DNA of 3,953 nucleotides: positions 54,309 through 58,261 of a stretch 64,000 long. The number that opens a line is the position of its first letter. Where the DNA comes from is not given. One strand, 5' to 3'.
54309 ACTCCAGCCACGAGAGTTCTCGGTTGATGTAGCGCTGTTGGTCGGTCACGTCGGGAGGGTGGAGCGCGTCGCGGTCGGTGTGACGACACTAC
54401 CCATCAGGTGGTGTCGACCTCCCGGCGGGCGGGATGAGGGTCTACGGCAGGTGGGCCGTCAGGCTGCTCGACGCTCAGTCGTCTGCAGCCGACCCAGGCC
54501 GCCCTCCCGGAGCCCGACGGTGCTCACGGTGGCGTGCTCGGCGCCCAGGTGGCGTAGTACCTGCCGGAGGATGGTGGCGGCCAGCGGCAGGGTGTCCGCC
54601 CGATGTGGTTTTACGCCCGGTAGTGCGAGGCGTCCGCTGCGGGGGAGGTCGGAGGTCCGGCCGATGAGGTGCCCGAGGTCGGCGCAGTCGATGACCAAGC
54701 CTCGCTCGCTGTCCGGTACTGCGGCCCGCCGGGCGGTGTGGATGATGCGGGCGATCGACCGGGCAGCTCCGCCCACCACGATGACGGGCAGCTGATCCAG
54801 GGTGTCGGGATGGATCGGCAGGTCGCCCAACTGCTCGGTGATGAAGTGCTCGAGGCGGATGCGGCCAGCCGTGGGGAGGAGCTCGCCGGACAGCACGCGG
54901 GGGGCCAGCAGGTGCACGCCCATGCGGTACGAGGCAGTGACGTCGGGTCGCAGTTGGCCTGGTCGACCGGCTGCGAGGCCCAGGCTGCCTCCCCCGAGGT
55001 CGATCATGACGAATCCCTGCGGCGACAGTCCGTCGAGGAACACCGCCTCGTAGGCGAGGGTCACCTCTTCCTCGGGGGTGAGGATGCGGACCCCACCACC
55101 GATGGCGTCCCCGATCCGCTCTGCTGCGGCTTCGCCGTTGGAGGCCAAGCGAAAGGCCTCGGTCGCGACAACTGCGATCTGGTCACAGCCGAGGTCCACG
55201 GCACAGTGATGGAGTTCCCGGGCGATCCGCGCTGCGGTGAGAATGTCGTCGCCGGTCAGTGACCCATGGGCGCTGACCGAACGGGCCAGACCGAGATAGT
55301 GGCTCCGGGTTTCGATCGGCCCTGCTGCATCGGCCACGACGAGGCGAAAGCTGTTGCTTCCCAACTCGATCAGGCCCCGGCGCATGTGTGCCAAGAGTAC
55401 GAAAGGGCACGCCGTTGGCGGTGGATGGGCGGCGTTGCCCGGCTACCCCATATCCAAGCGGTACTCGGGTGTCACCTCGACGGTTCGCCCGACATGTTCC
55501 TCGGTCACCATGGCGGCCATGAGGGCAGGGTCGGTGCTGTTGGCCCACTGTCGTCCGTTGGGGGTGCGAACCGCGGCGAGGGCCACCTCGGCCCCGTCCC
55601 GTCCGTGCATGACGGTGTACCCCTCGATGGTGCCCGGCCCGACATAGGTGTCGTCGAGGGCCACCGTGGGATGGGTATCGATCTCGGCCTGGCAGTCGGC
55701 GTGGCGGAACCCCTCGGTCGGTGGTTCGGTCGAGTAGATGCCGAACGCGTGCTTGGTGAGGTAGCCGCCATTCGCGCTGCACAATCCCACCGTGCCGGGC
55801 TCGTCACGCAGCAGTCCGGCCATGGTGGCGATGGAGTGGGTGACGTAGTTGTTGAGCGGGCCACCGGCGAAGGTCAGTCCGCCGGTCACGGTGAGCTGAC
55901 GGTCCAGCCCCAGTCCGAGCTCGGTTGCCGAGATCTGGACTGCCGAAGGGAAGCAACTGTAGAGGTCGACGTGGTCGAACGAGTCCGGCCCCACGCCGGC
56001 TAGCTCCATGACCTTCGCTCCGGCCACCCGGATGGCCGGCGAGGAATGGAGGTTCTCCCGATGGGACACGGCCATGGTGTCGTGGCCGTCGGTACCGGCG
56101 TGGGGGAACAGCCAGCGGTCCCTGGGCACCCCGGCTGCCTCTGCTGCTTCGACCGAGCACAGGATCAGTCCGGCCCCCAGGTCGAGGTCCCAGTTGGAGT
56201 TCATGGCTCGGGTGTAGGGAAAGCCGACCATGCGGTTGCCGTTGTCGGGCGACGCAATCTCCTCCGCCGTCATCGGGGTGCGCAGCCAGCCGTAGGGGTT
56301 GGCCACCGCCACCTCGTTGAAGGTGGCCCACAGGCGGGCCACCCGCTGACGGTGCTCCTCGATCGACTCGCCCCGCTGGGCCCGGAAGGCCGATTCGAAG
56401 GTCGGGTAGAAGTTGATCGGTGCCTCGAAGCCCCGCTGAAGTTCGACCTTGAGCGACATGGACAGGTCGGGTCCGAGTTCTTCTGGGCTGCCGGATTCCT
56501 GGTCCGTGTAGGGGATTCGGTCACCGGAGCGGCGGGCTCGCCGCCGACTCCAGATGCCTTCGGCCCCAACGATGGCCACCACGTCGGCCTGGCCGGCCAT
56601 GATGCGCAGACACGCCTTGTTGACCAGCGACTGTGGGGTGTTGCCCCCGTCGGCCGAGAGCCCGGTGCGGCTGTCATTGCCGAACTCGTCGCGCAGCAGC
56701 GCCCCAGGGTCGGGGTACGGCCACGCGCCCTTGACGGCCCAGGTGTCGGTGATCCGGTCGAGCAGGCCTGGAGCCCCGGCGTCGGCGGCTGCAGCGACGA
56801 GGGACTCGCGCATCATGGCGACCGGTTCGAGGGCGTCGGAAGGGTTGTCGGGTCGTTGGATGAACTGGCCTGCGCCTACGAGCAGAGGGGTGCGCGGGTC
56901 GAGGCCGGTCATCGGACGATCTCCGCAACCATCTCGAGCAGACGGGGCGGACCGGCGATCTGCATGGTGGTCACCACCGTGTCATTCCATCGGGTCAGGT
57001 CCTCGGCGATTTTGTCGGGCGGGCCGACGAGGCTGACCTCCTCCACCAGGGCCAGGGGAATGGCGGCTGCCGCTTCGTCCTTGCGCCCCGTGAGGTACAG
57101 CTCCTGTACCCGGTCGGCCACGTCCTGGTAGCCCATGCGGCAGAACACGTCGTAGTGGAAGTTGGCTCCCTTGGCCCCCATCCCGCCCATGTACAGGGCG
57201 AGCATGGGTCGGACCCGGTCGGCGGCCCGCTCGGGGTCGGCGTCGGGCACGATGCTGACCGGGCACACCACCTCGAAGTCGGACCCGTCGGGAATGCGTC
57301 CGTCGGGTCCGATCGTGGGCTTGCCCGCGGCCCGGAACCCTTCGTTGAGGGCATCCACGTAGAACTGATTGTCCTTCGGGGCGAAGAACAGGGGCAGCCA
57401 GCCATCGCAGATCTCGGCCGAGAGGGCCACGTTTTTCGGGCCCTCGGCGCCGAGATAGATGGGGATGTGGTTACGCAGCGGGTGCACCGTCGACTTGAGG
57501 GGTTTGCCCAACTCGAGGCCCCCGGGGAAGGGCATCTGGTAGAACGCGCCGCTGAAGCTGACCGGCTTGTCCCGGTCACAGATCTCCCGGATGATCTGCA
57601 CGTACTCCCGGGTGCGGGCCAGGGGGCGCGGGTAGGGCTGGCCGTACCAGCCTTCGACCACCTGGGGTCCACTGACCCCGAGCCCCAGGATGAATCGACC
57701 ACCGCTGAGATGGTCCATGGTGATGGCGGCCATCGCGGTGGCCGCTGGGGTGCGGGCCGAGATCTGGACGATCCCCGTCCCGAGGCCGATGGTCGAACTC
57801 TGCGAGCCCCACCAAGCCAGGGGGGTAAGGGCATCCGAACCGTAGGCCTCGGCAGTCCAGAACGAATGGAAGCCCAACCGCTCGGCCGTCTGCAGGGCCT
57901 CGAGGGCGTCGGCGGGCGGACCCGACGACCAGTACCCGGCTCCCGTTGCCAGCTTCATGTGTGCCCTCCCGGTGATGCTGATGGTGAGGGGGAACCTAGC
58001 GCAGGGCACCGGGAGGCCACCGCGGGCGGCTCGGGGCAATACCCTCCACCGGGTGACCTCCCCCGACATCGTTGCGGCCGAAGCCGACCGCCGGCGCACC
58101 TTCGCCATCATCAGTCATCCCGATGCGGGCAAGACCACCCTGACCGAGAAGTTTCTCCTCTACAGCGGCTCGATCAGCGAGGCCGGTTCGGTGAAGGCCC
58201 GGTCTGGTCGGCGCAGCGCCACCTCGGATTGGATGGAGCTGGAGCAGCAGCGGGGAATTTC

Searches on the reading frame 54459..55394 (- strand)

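Call 57: search_protein_families(library=pfam, proteins=[window:54459-55394:-], max_evalue=0.0001)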
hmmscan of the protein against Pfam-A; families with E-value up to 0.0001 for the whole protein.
window:54459-55394:- (311 aa): 1 family
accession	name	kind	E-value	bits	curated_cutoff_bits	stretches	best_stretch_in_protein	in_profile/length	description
PF02541.22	Ppx-GppA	-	1.5e-31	110.4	27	1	33-300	19-278/285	Ppx/GppA phosphatase family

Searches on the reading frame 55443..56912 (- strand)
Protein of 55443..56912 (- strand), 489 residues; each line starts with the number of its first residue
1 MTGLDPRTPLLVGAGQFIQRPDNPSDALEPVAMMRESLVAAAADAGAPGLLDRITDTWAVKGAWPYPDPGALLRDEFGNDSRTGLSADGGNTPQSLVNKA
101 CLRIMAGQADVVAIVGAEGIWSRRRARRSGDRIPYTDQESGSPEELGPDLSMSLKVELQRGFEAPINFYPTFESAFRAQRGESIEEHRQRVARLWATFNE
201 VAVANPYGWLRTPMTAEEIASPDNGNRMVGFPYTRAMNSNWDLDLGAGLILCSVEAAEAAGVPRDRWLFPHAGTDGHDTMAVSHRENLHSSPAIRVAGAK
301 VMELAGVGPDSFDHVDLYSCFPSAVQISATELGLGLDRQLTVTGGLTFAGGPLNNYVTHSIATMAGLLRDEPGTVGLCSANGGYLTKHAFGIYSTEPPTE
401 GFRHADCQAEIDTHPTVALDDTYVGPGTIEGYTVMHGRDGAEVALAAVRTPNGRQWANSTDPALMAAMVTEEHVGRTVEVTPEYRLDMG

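Call 57: search_protein_families(library=pfam, proteins=[window:55443-56912:-], max_evalue=0.0001)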
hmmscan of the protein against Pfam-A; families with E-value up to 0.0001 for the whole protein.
window:55443-56912:- (489 aa): 2 families
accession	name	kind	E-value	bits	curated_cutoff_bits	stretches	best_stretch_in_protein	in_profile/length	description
PF18313.7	TLP1_add_C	-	2.3e-12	47.1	26.1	1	406-482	1-80/83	Thiolase-like protein type 1 additional C-terminal domain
PF22691.2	Thiolase_C_1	-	8.6e-06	26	28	0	276-334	3-60/144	Thiolase C-terminal domain-like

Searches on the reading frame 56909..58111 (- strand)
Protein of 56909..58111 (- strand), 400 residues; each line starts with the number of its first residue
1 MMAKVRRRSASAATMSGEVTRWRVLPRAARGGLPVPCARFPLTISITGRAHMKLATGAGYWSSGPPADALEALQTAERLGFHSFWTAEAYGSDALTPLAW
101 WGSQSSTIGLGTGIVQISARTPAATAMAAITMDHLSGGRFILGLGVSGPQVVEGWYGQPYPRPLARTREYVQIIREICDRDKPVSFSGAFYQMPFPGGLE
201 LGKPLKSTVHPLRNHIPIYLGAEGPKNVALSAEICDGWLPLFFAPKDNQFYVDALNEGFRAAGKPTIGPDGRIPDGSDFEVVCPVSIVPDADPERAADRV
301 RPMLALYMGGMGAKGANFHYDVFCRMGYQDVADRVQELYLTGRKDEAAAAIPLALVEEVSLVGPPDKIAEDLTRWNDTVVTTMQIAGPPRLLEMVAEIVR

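Call 57: search_protein_families(library=pfam, proteins=[window:56909-58111:-], max_evalue=0.0001)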
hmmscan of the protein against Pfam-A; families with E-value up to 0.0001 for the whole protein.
window:56909-58111:- (400 aa): 1 family
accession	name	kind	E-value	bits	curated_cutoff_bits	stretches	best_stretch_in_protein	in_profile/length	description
PF00296.26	Bac_luciferase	-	1.1e-70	238.9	27.9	1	58-381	19-313/314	Luciferase-like monooxygenase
